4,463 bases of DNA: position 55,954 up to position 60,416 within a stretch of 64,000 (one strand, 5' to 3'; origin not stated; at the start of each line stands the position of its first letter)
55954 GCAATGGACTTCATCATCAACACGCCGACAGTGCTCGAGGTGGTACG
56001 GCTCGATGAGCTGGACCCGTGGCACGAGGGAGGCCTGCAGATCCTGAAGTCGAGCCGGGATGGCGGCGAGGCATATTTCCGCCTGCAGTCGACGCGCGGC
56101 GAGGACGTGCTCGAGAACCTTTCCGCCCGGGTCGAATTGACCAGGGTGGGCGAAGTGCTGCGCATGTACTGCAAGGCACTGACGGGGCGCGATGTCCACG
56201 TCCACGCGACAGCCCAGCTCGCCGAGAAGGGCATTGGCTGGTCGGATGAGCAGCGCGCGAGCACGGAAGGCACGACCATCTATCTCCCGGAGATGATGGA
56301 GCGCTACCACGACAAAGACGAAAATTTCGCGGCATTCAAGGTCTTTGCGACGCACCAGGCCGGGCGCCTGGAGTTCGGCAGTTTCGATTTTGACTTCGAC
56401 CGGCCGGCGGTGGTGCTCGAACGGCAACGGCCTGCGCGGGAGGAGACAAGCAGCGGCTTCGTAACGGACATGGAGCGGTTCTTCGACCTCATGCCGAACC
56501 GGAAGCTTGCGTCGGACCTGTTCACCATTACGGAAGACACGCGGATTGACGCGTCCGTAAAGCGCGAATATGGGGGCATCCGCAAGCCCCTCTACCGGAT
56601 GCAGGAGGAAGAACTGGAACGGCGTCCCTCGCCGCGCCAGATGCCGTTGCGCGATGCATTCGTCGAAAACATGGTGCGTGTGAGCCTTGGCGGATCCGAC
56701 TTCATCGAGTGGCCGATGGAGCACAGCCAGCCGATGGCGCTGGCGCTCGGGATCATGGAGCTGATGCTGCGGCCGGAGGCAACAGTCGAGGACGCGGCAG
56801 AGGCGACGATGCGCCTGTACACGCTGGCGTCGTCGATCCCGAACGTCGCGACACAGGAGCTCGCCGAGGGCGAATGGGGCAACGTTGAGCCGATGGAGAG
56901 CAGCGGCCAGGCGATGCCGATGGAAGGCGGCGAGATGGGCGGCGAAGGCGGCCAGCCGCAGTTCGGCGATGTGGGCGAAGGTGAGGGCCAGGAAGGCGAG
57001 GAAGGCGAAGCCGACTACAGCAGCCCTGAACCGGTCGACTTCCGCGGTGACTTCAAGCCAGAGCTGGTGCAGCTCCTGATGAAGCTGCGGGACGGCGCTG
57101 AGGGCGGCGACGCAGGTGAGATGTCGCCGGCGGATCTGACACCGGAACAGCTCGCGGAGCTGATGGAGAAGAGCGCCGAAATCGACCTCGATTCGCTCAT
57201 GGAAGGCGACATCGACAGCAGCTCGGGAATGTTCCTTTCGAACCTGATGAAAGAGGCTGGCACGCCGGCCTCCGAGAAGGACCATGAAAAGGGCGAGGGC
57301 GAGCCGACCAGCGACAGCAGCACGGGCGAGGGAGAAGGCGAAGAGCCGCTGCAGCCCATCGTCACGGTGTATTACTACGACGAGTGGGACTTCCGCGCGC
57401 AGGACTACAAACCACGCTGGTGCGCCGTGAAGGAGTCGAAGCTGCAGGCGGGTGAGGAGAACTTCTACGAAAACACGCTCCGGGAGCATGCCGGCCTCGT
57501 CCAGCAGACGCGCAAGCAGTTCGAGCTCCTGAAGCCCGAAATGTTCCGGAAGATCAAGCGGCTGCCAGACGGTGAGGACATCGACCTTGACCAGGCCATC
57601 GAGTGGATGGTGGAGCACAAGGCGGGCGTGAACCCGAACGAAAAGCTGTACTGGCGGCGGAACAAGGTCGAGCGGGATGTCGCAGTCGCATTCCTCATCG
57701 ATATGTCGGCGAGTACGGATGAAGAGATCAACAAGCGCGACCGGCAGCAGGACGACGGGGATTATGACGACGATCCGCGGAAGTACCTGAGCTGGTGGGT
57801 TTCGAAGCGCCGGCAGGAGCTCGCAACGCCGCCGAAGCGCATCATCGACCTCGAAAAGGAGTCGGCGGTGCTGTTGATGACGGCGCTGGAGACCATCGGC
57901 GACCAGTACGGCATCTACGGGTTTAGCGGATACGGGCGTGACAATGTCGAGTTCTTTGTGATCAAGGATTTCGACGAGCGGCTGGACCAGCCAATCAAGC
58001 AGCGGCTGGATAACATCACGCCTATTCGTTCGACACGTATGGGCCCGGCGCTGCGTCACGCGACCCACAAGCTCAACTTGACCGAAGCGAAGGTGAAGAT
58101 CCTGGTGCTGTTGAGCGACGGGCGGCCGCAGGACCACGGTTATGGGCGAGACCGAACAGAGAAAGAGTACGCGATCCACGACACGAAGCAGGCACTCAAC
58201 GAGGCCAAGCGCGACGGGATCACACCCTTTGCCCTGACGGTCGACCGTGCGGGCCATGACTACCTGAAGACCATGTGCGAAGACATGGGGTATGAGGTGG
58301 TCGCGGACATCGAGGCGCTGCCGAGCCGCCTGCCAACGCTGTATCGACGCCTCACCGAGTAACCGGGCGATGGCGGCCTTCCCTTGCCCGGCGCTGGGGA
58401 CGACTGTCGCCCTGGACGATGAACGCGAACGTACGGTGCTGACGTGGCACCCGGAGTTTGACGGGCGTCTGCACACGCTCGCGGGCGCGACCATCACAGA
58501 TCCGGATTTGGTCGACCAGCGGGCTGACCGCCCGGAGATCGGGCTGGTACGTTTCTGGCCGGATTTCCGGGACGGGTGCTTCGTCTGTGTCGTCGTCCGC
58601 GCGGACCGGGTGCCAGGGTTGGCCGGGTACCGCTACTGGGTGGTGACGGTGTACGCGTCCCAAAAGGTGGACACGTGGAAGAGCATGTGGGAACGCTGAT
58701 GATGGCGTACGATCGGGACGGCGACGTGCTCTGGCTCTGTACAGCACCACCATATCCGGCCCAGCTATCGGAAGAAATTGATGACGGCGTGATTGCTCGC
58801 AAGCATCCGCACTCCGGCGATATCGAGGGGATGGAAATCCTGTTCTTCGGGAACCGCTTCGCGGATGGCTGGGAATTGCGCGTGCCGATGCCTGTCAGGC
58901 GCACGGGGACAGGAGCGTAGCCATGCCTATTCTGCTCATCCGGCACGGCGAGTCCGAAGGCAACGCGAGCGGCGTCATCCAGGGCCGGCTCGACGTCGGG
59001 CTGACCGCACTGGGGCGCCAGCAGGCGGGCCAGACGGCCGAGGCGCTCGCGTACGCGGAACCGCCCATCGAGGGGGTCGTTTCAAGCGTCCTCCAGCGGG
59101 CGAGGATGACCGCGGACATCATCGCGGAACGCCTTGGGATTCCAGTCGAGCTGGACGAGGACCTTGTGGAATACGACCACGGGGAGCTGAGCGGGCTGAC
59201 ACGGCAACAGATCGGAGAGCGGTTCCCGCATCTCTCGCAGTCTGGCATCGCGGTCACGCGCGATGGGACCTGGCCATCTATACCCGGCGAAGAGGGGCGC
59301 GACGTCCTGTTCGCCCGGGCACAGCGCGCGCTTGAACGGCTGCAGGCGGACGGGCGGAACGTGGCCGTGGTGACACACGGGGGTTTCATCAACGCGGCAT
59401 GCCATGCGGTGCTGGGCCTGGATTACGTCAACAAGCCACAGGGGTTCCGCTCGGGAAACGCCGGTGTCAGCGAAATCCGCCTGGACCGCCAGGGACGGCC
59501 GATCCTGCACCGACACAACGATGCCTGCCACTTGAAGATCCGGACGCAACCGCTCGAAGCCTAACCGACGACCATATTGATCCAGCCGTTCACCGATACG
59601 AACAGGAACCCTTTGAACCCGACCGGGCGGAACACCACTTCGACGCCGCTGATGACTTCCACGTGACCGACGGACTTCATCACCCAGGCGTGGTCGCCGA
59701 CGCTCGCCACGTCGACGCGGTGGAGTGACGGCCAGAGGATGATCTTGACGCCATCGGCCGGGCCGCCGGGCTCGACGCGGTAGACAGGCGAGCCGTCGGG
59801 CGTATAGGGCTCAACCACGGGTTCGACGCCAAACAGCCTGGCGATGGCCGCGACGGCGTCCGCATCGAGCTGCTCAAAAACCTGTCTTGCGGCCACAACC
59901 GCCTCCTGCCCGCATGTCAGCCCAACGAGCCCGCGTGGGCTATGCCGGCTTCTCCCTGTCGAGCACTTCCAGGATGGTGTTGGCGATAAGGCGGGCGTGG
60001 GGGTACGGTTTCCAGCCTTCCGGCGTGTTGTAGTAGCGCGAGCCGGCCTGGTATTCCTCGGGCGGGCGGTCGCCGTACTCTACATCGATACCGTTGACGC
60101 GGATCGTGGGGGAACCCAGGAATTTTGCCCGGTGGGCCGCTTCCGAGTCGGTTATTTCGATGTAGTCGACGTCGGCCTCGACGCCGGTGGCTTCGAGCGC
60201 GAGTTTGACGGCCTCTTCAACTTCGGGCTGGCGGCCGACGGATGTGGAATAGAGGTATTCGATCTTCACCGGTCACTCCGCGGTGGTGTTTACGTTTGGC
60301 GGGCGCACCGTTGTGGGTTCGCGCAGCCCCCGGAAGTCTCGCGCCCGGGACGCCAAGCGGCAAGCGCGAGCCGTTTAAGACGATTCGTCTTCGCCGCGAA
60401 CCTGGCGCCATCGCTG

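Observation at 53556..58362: Orphan CbbQ/NorQ-type AAA+ ATPase, metallophosphoesterase and giant CbbO/NorD-like VWA protein cassette with no recognisable client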

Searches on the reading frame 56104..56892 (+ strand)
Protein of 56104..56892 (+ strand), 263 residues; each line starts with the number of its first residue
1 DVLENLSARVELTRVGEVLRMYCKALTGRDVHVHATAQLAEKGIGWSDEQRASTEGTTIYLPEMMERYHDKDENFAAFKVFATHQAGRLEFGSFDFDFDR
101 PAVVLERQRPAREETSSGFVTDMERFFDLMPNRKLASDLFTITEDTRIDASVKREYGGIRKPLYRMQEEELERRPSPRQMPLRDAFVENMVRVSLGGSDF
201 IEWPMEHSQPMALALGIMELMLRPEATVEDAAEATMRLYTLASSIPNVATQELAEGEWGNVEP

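Call 78: predict_structure(alignment_id=A4)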
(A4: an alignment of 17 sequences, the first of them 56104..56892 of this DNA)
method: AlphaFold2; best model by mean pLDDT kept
length: 263 residues; sequences in the alignment: 17
mean_pLDDT: 91.0   pTM: 0.89
mean pLDDT of the five models: 91.0, 90.1, 89.2, 89.0, 88.2
residues with pLDDT >= 90: 196; 70-90: 57; 50-70: 10; < 50: 0
segments of 3 or more residues with pLDDT < 50: none
pLDDT, mean of each block of 10 residues (from residue 1): 81 95 95 90 71 89 93 95 96 94 94 76 92 95 97 95 95 92 95 91 91 97 97 98 90 76 76
secondary structure, 60 per line:
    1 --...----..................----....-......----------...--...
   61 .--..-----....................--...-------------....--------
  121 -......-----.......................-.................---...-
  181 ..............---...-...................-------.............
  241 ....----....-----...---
elements in order: H12-27 E32-35 H37-42 E53-55 E58-61 H71-90 H109-112 H122-127 H133-155 H157-173 H182-194 E202-204 H205-220 H228-244 E258-260

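Call 80: fold_search(model_id=the predicted structure, library=pdb)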
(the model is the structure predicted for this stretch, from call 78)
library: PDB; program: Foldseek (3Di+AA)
matches with E <= 10: 73; with E <= 0.001: 0
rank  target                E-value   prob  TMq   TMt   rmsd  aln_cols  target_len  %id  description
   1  8xvl_R                7.1e-01  0.21  0.17  0.12  15.2       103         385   16  Cryo-EM structure of ETAR bound with Zibotentan (released 2024-08-28)
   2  9jg0_R                7.1e-01  0.16  0.16  0.11  16.4       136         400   15  Cryo-EM structure of neuropeptide FF receptor 2 in the ligand-free state with BRIL fusion, anti-BRIL Fab, and nanobody (released 2025-04-09)
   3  5iu4                  8.2e-01  0.18  0.18  0.13  16.0       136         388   15  Crystal structure of stabilized A2A adenosine receptor A2AR-StaR2-bRIL in complex with ZM241385 at 1.7A resolution (released 2016-06-29)
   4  5n2r                  8.7e-01  0.18  0.18  0.13  16.0       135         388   15  Crystal structure of stabilized A2A adenosine receptor A2AR-StaR2-bRIL in complex with PSB36 at 2.8A resolution (released 2017-07-26)
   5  8cic                  9.1e-01  0.18  0.18  0.13  17.2       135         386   13  Crystal structure of stabilized A2A adenosine receptor A2AR-StaR2-bRIL in complex with clinical candidate Etrumadenant (released 2023-05-31)
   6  5iu7                  9.1e-01  0.18  0.18  0.13  16.0       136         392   15  Crystal structure of stabilized A2A adenosine receptor A2AR-StaR2-bRIL in complex with compound 12c at 1.9A resolution (released 2016-06-29)
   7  6ps7                  9.1e-01  0.16  0.18  0.13  15.7       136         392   16  XFEL A2aR structure by ligand exchange from LUF5843 to ZM241385. (released 2019-11-13)
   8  6m98                  1.2e+00  0.11  0.18  0.22  24.0       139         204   16  Crystal structure of the high-affinity copper transporter Ctr1 in complex with Cu(I) (released 2019-04-03)
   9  4onr                  1.2e+00  0.08  0.14  0.22  16.3       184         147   12  Crystal structure of Borrelia burgdorferi decorin-binding protein DbpA (released 2014-07-09)
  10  9bqw_A                1.6e+00  0.08  0.14  0.24  15.8       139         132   12  Fab F945-DbpA complex (released 2025-08-06)
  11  7px4                  1.8e+00  0.12  0.18  0.13  15.7       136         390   15  Crystal structure of the adenosine A2A receptor (A2A-PSB1-bRIL) in complex with preladenant conjugate PSB-2113 (released 2022-03-02)
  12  4z36                  1.8e+00  0.09  0.15  0.11  17.6       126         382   17  Crystal Structure of Human Lysophosphatidic Acid Receptor 1 in complex with ONO-3080573 (released 2015-06-03)
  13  8j9o_A                1.9e+00  0.10  0.16  0.10  13.6       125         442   18  Cryo-EM structure of inactive FZD1 (released 2024-01-17)
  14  6y06_MODEL_1_A        1.9e+00  0.07  0.14  0.26  13.2       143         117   12  Moevan: a designed granulopoietic protein by topological rescaffolding (released 2020-03-18)
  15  2q13                  1.9e+00  0.02  0.12  0.09  28.9       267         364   12  Crystal structure of BAR-PH domain of APPL1 (released 2007-08-14)
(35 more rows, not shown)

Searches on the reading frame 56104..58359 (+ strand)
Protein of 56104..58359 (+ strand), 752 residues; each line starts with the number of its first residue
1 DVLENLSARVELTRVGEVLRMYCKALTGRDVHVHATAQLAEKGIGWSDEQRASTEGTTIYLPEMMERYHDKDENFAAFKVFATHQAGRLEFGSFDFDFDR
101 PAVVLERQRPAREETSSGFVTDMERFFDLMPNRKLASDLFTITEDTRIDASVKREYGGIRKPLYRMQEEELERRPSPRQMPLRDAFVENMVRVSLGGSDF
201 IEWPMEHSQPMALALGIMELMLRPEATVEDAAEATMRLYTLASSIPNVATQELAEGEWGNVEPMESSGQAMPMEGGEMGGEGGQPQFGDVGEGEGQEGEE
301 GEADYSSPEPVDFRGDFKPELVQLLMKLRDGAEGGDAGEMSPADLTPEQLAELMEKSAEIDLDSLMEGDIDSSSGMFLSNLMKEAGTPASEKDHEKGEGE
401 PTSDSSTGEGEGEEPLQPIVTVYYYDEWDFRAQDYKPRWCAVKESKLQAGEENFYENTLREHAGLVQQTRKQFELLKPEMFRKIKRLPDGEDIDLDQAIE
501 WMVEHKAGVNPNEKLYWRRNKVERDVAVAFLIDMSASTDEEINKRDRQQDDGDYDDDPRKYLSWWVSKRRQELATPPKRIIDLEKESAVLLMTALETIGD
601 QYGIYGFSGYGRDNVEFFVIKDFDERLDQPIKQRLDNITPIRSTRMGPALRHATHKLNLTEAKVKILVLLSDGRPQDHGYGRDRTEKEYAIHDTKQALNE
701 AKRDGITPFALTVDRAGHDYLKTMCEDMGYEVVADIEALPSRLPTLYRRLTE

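Call 86: search_dna_similar(query=window:56104-58359:+, collection=plasmids, mode=protein, max_rows=30, rows=spread)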
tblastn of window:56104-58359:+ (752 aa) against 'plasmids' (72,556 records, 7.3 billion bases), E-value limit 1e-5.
Records with a match: 258; places in all: 276; records where one place covers at least 80% of the query: 0.
Best place of each record, by identity: <60% 258.
By first word of the organism name: Phaeobacter 58; Sinorhizobium 50; Rhizobium 40; Azospirillum 20; Agrobacterium 18; Ensifer 9; Shinella 8; Roseibium 7; Ruegeria 4; Labrenzia 4; and 30 more.
By predicted mobility (MOB-suite, as given by PLSDB): non-mobilizable 183; conjugative 62; mobilizable 13.
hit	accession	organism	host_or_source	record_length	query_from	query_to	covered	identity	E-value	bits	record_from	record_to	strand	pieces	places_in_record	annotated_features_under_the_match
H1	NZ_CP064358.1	Miltoncostaea oceani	pure culture,marine sediment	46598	2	751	74%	40.5%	2e-72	400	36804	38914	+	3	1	VWA domain-containing protein | hypothetical protein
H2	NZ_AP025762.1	Amphritea japonica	-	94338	418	751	44%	32.1%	4e-39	164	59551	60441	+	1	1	VWA domain-containing protein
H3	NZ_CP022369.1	Azospirillum sp. TSH58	single cell,paddy soils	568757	416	751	45%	31.4%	6e-36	154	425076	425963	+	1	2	VWA domain-containing protein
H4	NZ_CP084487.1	Ensifer adhaerens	cellculture,soil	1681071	418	751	44%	31.3%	1e-39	166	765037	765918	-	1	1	none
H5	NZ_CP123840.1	Agrobacterium tumefaciens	Yarrow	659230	425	751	43%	31.9%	1e-40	169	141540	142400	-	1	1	nitric oxide reductase activation protein NorD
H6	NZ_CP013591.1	Rhizobium sp. N871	Phaseolus vulgaris,Whole ...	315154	419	751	44%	31.1%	2e-39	165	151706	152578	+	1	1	VWA domain-containing protein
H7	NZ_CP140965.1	Sinorhizobium medicae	Medicago lupulina,whole organism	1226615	418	751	44%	31.0%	2e-37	159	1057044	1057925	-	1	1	record has no annotation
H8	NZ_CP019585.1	Sinorhizobium meliloti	Medicago arborea,tissue sample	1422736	418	751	44%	31.0%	4e-37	158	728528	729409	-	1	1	record has no annotation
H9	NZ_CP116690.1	Agrobacterium tumefaciens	Lettuce,cell culture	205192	425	751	43%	31.6%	7e-40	166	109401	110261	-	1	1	nitric oxide reductase activation protein NorD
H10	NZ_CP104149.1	Sinorhizobium medicae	Trigonella foenum-graecum,cell culture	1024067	418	751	44%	30.7%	8e-37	157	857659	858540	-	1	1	record has no annotation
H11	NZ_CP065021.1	Sinorhizobium meliloti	Medicago sativa subsp. varia (Martyn) ...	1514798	418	751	44%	30.7%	1e-36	156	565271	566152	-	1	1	none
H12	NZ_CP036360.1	Agrobacterium sp. 33MFTa1.1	Thlaspi arvense,cell culture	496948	425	750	43%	31.4%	7e-39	163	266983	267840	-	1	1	nitric oxide reductase activation protein NorD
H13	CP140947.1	Sinorhizobium meliloti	Medicago lupulina,whole organism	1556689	418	751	44%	30.4%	7e-36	154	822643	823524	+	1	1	nitric oxide reductase activation protein NorD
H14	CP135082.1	Agrobacterium pusense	Single cell,Heavy rainforest soil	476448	425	750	43%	31.1%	9e-39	163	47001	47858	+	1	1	record has no annotation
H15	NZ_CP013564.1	Rhizobium phaseoli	Phaseolus vulgaris,Whole ...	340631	419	751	44%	29.9%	8e-37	157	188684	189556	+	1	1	VWA domain-containing protein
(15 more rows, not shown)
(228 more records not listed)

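Call 87: get_annotated_region(hit=H1, flank=7000)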
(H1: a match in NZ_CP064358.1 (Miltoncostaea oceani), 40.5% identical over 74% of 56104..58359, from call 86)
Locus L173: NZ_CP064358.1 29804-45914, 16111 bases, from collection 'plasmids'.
description: Miltoncostaea oceani strain SCSIO 61214 plasmid unnamed2, complete sequence
organism: Miltoncostaea oceani (NCBI taxid 2843216)
taxonomy: Bacteria; Actinomycetota; Thermoleophilia; Miltoncostaeales; Miltoncostaeaceae; Miltoncostaea; Miltoncostaea oceani
host: -; source: pure culture,marine sediment; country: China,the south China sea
typing (MOB-suite, as given by PLSDB): non-mobilizable
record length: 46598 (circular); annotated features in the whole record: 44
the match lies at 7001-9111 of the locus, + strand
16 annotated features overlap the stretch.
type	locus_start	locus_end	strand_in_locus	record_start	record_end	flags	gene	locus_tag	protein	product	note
CDS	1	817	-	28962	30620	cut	-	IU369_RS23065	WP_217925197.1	AMP-binding protein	-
CDS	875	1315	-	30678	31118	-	-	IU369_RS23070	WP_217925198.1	OB-fold domain-containing protein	-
CDS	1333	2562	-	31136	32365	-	-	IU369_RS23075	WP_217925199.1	thiolase family protein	-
CDS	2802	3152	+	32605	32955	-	-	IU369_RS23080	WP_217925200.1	hypothetical protein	-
CDS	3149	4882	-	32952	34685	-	ilvB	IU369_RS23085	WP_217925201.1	biosynthetic-type acetolactate synthase large subunit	GO:0009097 - isoleucine biosynthetic process [Evidence IEA]; GO:0009099 - valine biosynthetic process [Evidence IEA]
CDS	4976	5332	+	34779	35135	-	-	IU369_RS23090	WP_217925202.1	hypothetical protein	-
CDS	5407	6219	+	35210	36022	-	-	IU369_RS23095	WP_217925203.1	CbbQ/NirQ/NorQ/GpvN family protein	-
CDS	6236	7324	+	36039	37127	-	-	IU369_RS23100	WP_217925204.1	hypothetical protein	-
CDS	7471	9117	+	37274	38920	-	-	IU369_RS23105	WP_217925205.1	VWA domain-containing protein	-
CDS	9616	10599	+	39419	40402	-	-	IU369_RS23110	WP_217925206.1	replication initiator protein A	-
CDS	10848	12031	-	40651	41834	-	-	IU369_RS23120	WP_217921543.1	IS3 family transposase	-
CDS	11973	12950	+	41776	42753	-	-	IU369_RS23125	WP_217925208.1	IS481 family transposase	-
CDS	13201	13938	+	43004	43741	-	-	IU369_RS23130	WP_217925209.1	ParA family protein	-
CDS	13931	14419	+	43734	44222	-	-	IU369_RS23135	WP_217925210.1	hypothetical protein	-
CDS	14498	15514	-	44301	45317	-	-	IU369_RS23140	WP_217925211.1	acetoacetate decarboxylase family protein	-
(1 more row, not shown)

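Call 94: search_protein_families(library=pfam, proteins=[L173:6236-7321:+], max_evalue=0.0001)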
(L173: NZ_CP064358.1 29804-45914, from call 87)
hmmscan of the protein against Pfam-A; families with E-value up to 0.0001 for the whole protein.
L173:6236-7321:+ (362 aa): 0 families

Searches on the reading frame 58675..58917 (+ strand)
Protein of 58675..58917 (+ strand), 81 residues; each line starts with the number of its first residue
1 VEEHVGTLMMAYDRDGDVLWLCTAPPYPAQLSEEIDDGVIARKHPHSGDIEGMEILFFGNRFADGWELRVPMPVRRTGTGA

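Call 35: search_protein_families(library=pfam, proteins=[window:58675-58917:+], max_evalue=0.01)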
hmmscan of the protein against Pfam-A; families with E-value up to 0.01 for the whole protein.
window:58675-58917:+ (81 aa): 1 family
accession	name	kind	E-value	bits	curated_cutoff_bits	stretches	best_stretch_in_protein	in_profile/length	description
PF10049.14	DUF2283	-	0.0027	18.3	23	1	10-56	2-46/49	Protein of unknown function (DUF2283)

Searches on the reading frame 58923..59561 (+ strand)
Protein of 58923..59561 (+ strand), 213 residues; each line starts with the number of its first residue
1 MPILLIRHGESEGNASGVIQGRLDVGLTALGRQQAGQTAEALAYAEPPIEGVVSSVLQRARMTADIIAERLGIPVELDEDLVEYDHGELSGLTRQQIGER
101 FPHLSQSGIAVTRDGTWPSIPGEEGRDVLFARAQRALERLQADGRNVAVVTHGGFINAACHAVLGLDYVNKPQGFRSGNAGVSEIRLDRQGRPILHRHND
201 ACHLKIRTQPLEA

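Call 34: search_protein_families(library=ncbifam, proteins=[window:58923-59561:+], max_evalue=0.001)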
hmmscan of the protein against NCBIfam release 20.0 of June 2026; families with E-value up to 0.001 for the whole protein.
window:58923-59561:+ (213 aa): 19 families
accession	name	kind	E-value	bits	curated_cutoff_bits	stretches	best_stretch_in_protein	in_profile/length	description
TIGR03162.1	ribazole_cobC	equivalog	3.1e-29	101.7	162.9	1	3-183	1-174/176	alpha-ribazole phosphatase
NF045917.1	PhserinePhPspA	equivalog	5.4e-27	94.9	350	1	3-204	4-200/211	phosphoserine phosphatase PspA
NF005567.0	PRK07238.1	equivalog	1.1e-24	87.4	326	1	3-203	180-376/378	bifunctional RNase H/acid phosphatase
TIGR03848.1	MSMEG_4193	subfamily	4.1e-19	68.8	203.85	1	3-201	2-199/204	MSMEG_4193 family putative phosphomutase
NF002901.0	PRK03482.1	equivalog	6.1e-18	65.2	261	1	3-189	4-184/215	2,3-diphosphoglycerate-dependent phosphoglycerate mutase GpmB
NF038349.1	dPGM_arch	equivalog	2e-16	60.4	225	1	3-170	1-155/194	2,3-diphosphoglycerate-dependent phosphoglycerate mutase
NF009993.0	PRK13462.1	equivalog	5.8e-16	58.7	226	1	3-159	8-154/203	acid phosphatase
NF011580.0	PRK15004.1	equivalog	1.7e-13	51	250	1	1-157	1-154/203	adenosylcobalamin/alpha-ribazole phosphatase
NF002339.0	PRK01295.1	equivalog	4.6e-12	45.8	316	1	4-102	6-107/206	2,3-bisphosphoglycerate-dependent phosphoglycerate mutase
NF010718.0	PRK14120.1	equivalog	1.3e-11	44.3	366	1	3-101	7-108/249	phosphoglyceromutase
TIGR01258.1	pgm_1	subfamily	2.3e-11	43.6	81.7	1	3-101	3-104/245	2,3-bisphosphoglycerate-dependent phosphoglycerate mutase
NF010713.0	PRK14115.1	equivalog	4.3e-11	42.6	305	1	3-101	4-105/248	2,3-diphosphoglycerate-dependent phosphoglycerate mutase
NF010715.0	PRK14117.1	equivalog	9.2e-09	35.1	421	1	4-102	5-106/230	phosphoglycerate mutase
NF009994.0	PRK13463.1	equivalog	1.1e-08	35.1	277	1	3-104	5-104/203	phosphoserine phosphatase 1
NF010716.0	PRK14118.1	equivalog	7.5e-08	31.9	409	1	1-102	1-105/227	2,3-diphosphoglycerate-dependent phosphoglycerate mutase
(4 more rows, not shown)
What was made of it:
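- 58923..59564 (+): Histidine-phosphatase (His_Phos_1) gene, a clade-specific downstream companion; membership of the unit is uncertain. Best match is CobC-like alpha-ribazole phosphatase at 3e-29, below cutoff (call 34).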

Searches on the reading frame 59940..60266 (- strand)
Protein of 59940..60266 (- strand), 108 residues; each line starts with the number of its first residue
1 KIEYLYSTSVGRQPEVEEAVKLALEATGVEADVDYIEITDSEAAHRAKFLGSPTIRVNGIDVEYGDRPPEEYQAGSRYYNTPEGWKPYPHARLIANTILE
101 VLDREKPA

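Call 35: search_protein_families(library=pfam, proteins=[window:59940-60266:-], max_evalue=0.01)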
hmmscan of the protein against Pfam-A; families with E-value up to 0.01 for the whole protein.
window:59940-60266:- (108 aa): 2 families
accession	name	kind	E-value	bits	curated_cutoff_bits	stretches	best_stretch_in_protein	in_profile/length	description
PF10865.14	DUF2703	-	0.0016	19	23.6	1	16-63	28-73/120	Domain of unknown function (DUF2703)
PF13192.12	Thioredoxin_3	-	0.009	16.5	24.8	0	14-67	14-65/76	Thioredoxin domain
